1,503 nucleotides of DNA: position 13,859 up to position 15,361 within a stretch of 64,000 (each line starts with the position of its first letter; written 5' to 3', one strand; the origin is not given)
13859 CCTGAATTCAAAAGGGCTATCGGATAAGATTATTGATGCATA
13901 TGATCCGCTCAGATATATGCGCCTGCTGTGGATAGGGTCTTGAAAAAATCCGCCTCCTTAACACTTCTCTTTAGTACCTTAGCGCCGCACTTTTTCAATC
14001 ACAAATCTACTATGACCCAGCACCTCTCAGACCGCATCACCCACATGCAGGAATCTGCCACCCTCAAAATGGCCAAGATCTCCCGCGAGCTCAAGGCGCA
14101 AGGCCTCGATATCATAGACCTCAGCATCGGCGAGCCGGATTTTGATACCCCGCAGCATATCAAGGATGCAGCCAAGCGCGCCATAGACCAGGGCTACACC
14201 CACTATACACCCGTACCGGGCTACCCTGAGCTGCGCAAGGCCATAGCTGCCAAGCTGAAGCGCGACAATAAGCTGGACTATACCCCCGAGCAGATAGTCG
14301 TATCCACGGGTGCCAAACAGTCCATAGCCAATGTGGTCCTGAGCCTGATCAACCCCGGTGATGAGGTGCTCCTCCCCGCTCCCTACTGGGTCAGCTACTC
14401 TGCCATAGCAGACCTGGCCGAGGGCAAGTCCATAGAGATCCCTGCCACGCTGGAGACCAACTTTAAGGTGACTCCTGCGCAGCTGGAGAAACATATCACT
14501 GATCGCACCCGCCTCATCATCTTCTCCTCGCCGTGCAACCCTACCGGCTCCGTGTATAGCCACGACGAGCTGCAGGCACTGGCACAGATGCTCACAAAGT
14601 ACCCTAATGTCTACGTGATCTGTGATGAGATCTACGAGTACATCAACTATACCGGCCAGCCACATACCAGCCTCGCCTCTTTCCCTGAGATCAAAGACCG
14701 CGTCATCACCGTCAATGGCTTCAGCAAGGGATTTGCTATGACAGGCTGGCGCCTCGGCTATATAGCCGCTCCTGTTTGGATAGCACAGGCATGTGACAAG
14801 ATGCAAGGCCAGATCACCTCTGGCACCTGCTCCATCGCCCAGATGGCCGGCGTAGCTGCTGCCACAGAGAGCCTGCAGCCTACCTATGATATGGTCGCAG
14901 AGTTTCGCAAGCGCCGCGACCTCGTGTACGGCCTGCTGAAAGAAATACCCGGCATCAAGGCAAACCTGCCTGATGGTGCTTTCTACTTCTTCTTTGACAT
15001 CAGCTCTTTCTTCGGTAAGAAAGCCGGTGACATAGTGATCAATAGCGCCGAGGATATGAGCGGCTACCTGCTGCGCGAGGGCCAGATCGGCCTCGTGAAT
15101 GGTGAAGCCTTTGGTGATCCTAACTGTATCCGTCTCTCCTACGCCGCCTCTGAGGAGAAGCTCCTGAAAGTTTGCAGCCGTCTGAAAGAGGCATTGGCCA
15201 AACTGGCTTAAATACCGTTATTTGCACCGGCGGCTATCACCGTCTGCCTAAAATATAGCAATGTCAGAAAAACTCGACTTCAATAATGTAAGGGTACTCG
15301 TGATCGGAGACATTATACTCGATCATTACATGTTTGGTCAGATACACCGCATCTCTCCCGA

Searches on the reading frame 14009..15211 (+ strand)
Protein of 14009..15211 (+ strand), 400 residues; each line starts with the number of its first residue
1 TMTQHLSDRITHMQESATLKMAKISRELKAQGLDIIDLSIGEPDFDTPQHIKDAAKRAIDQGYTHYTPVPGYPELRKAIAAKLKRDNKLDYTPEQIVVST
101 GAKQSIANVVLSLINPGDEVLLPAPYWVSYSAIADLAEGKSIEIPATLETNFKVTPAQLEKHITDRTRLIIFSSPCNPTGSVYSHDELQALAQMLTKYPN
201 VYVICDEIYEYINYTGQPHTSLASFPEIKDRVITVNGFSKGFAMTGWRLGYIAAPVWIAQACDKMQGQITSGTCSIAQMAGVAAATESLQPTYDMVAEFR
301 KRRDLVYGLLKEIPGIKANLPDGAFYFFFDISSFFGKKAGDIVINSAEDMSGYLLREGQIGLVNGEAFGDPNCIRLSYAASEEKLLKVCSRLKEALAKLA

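Call 44: find_homologous_proteins(query=window:14009-15211:+, max_evalue=1e-100)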
Query window:14009-15211:+ (400 aa): 7998 proteins with E <= 1e-100 among 8000 candidates; the best 120 are listed.
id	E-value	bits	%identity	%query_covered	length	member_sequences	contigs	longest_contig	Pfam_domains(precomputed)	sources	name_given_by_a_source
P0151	7.7e-266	899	100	100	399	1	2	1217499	PF00155.28,PF00266.26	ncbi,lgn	-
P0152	3.8e-265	897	100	100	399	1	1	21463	PF00155.28,PF00266.26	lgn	-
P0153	1.9e-264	895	99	100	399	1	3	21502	PF00155.28,PF00266.26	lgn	-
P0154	2.6e-264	894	99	100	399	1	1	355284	PF00155.28,PF00266.26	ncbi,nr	ncbi:MAG: pyridoxal phosphate-dependent aminotransferase [Bacteroidetes bacterium]|nr:pyridoxal phos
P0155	6.9e-264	893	99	100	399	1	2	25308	PF00155.28,PF00266.26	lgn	-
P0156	4.7e-263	890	99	100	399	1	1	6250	PF00155.28,PF00266.26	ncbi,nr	ncbi:MAG: pyridoxal phosphate-dependent aminotransferase [Bacteroidetes bacterium]|nr:pyridoxal phos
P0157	1.2e-261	885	98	100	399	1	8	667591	PF00155.28,PF00266.26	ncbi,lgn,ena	-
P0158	5.2e-259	877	97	100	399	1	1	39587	PF00155.28,PF00266.26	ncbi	-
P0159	2.5e-258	874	96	100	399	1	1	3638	PF00155.28,PF00266.26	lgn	-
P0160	9.2e-258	873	96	100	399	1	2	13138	PF00155.28,PF00266.26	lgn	-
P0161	4.5e-257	870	96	100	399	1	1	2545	PF00155.28,PF00266.26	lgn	-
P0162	1.2e-256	869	96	100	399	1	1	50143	PF00155.28,PF00266.26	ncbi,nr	ncbi:MAG: pyridoxal phosphate-dependent aminotransferase [Bacteroidetes bacterium]|nr:pyridoxal phos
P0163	2.0e-256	868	96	100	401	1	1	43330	PF00155.28,PF00266.26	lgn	-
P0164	8.2e-256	866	96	100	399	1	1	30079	PF00155.28,PF00266.26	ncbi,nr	ncbi:MAG: pyridoxal phosphate-dependent aminotransferase [Bacteroidetes bacterium]|nr:pyridoxal phos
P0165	1.6e-235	799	88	100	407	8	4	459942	PF00155.28,PF00266.26,PF01053.27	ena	-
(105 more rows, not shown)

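Call 45: find_encoding_contigs(protein=P0157, flank=7000, max_places=4)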
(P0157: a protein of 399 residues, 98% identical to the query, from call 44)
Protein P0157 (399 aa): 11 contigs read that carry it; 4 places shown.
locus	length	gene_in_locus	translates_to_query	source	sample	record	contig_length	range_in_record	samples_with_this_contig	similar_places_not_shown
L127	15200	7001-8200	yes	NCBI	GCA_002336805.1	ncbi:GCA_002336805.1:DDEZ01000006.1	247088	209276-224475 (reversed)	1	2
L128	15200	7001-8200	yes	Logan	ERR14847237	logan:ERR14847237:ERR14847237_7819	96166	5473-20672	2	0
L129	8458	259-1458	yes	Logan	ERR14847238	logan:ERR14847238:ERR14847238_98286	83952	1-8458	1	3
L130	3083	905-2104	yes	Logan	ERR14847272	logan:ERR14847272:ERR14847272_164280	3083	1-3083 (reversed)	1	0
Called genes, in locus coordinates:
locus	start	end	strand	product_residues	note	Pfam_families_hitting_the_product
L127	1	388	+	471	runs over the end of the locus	PF12161:HsdM_N, PF02384:N6_Mtase, PF07669:Eco57I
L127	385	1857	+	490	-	PF01420:Methylase_S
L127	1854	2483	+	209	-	PF03167:UDG (weak)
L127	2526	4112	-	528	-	PF07505:DUF5131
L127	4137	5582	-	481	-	PF00656:Peptidase_C14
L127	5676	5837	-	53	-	-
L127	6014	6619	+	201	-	PF00239:Resolvase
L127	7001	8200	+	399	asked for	PF00155:Aminotran_1_2, PF00266:Aminotran_5 (weak)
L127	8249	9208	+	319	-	PF00294:PfkB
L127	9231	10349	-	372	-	PF01590:GAF, PF13185:GAF_2, PF08447:PAS_3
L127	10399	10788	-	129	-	PF00072:Response_reg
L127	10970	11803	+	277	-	-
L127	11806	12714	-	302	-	PF04616:Glyco_hydro_43 (faint), PF24793:GINT1_N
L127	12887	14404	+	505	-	PF16655:PhoD_N, PF09423:PhoD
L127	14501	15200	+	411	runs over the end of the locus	PF10009:DUF2252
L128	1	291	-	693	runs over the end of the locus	PF14224:DUF4331, PF13860:FlgD_ig (weak), PF18962:Por_Secre_tail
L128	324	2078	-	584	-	PF14224:DUF4331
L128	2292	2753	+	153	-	-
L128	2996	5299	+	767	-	PF13620:CarboxypepD_reg, PF13715:CarbopepD_reg_2, PF07715:Plug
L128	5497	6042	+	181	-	PF04542:Sigma70_r2, PF07638:Sigma70_ECF (weak), PF04545:Sigma70_r4, PF08281:Sigma70_r4_2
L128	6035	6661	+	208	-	PF07883:Cupin_2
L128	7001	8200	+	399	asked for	PF00155:Aminotran_1_2, PF00266:Aminotran_5 (weak)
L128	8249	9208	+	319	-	PF00294:PfkB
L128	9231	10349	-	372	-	PF01590:GAF, PF13185:GAF_2, PF08447:PAS_3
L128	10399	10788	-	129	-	PF00072:Response_reg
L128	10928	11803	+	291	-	-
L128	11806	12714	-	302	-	PF04616:Glyco_hydro_43 (faint), PF24793:GINT1_N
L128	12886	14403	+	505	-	PF16655:PhoD_N, PF09423:PhoD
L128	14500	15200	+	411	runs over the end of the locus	PF10009:DUF2252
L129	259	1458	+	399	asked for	PF00155:Aminotran_1_2, PF00266:Aminotran_5 (weak)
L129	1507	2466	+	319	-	PF00294:PfkB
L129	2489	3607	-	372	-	PF01590:GAF, PF13185:GAF_2, PF08447:PAS_3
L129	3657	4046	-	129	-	PF00072:Response_reg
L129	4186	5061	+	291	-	-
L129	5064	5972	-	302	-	PF04616:Glyco_hydro_43 (faint), PF24793:GINT1_N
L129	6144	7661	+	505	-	PF16655:PhoD_N, PF09423:PhoD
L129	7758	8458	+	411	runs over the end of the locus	PF10009:DUF2252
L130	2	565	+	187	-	?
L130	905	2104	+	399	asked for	PF00155:Aminotran_1_2, PF00266:Aminotran_5 (weak)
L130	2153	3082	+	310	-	?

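Call 46: find_encoding_contigs(protein=P0154, flank=7000, max_places=3)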
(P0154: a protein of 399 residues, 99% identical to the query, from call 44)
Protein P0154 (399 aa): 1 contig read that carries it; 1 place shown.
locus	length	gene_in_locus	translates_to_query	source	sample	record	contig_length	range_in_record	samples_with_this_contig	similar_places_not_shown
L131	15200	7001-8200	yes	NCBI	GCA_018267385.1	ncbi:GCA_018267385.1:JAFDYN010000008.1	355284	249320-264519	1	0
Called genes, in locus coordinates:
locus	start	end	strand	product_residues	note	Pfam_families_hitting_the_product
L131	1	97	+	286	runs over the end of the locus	PF01634:HisG, PF08029:HisG_C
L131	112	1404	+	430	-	PF00815:Histidinol_dh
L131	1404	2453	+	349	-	PF00155:Aminotran_1_2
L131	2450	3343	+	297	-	PF00475:IGPD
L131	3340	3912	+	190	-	PF00117:GATase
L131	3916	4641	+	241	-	PF00977:His_biosynth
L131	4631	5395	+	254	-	PF00977:His_biosynth, PF02581:TMP-TENI (faint)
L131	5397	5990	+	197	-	PF01502:PRA-CH, PF01503:PRA-PH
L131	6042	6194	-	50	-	-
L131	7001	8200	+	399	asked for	PF00155:Aminotran_1_2, PF00266:Aminotran_5 (weak)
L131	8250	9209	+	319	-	PF00294:PfkB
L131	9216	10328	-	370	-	PF01590:GAF, PF13185:GAF_2, PF08447:PAS_3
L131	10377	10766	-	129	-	PF00072:Response_reg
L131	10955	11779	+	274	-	-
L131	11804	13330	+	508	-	PF16655:PhoD_N, PF09423:PhoD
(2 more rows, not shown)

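Call 47: find_encoding_contigs(protein=P0158, flank=7000, max_places=3)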
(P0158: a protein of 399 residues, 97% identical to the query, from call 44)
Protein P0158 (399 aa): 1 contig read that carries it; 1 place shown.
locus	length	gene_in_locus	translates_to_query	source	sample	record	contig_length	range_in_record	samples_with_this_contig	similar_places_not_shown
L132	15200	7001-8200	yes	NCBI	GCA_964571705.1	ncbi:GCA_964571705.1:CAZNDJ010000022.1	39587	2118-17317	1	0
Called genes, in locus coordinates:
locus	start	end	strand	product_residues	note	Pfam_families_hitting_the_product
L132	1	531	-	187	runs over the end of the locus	PF02669:KdpC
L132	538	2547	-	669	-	PF00122:E1-E2_ATPase, PF00702:Hydrolase, PF08282:Hydrolase_3 (faint)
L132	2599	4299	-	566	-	PF03814:KdpA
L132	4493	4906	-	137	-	PF24722:DUF7674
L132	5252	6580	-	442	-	PF00072:Response_reg, PF00158:Sigma54_activat, PF14532:Sigma54_activ_2, PF07724:AAA_2, PF07728:AAA_5, PF00004:AAA (weak), PF25601:AAA_lid_14, PF02954:HTH_8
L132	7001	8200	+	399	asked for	PF00155:Aminotran_1_2, PF00266:Aminotran_5 (weak)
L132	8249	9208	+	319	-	PF00294:PfkB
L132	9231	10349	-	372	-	PF01590:GAF, PF13185:GAF_2 (weak), PF08447:PAS_3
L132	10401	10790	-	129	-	PF00072:Response_reg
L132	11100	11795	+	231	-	-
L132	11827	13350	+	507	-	PF16655:PhoD_N, PF09423:PhoD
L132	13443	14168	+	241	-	PF10009:DUF2252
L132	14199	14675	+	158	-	PF10009:DUF2252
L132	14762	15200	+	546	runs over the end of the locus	PF02878:PGM_PMM_I, PF02879:PGM_PMM_II, PF02880:PGM_PMM_III, PF00408:PGM_PMM_IV (weak)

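Call 53: find_encoding_contigs(protein=P0153, flank=7000, max_places=4)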
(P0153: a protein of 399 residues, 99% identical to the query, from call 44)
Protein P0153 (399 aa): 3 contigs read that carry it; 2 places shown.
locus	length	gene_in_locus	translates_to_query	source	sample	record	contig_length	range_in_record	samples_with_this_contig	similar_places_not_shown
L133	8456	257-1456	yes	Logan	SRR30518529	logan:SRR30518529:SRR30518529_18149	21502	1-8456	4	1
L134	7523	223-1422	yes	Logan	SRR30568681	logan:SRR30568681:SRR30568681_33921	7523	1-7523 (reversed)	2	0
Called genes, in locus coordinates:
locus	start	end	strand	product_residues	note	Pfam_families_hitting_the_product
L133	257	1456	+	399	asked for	PF00155:Aminotran_1_2, PF00266:Aminotran_5 (weak)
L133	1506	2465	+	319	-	PF00294:PfkB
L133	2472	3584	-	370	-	PF01590:GAF, PF13185:GAF_2, PF08447:PAS_3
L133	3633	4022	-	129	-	PF00072:Response_reg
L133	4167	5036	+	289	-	-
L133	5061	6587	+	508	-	PF16655:PhoD_N, PF09423:PhoD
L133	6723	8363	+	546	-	PF02878:PGM_PMM_I, PF02879:PGM_PMM_II, PF02880:PGM_PMM_III, PF00408:PGM_PMM_IV (faint)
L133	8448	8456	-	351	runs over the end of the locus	PF11751:PorP_SprF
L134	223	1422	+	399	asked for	PF00155:Aminotran_1_2, PF00266:Aminotran_5 (weak)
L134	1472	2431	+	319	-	PF00294:PfkB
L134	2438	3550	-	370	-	PF01590:GAF, PF13185:GAF_2, PF08447:PAS_3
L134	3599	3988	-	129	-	PF00072:Response_reg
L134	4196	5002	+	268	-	-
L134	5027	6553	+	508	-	PF16655:PhoD_N, PF09423:PhoD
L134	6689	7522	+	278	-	?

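Call 54: find_encoding_contigs(protein=P0155, flank=7000, max_places=4)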
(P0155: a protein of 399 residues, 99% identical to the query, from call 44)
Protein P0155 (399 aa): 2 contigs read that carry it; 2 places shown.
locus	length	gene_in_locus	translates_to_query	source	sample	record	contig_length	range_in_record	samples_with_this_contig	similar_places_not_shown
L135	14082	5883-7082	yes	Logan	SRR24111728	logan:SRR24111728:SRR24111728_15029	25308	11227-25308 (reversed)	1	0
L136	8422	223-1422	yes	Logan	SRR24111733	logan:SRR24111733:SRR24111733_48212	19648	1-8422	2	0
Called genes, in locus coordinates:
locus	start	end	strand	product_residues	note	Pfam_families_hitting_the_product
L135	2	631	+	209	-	?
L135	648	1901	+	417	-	PF00067:p450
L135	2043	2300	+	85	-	-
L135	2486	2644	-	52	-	-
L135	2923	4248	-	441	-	-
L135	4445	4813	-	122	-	-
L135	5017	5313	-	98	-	PF01381:HTH_3 (faint)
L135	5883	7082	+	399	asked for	PF00155:Aminotran_1_2, PF00266:Aminotran_5 (weak)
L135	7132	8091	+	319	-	PF00294:PfkB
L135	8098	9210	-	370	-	PF01590:GAF, PF13185:GAF_2, PF08447:PAS_3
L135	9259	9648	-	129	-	PF00072:Response_reg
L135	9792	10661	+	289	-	-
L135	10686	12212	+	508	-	PF16655:PhoD_N, PF09423:PhoD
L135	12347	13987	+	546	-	PF02878:PGM_PMM_I, PF02879:PGM_PMM_II, PF02880:PGM_PMM_III, PF00408:PGM_PMM_IV (faint)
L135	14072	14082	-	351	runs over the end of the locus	PF11751:PorP_SprF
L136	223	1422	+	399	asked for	PF00155:Aminotran_1_2, PF00266:Aminotran_5 (weak)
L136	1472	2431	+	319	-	PF00294:PfkB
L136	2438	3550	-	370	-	PF01590:GAF, PF13185:GAF_2, PF08447:PAS_3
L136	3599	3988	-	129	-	PF00072:Response_reg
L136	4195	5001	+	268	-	-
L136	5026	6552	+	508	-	PF16655:PhoD_N, PF09423:PhoD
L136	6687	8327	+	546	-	PF02878:PGM_PMM_I, PF02879:PGM_PMM_II, PF02880:PGM_PMM_III, PF00408:PGM_PMM_IV (faint)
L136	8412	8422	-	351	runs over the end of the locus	PF11751:PorP_SprF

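Call 82: find_encoding_contigs(protein=P0162, flank=8000, max_places=3)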
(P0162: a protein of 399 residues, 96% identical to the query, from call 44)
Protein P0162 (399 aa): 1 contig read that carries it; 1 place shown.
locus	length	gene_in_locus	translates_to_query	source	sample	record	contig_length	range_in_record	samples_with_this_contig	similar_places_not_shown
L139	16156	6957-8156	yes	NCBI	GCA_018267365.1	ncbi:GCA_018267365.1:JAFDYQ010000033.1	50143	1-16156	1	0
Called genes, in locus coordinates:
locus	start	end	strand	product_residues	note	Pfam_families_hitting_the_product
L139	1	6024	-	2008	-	PF13229:Beta_helix (weak)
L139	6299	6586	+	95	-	PF00196:GerE (weak)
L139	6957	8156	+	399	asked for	PF00155:Aminotran_1_2, PF00266:Aminotran_5 (weak)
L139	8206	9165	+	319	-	PF00294:PfkB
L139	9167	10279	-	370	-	PF01590:GAF, PF13185:GAF_2 (weak), PF08447:PAS_3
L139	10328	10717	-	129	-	PF00072:Response_reg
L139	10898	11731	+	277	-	-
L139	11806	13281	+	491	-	PF16655:PhoD_N, PF16656:Pur_ac_phosph_N (faint), PF09423:PhoD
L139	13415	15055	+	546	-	PF02878:PGM_PMM_I, PF02879:PGM_PMM_II, PF02880:PGM_PMM_III, PF00408:PGM_PMM_IV (faint)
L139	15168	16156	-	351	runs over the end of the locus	PF11751:PorP_SprF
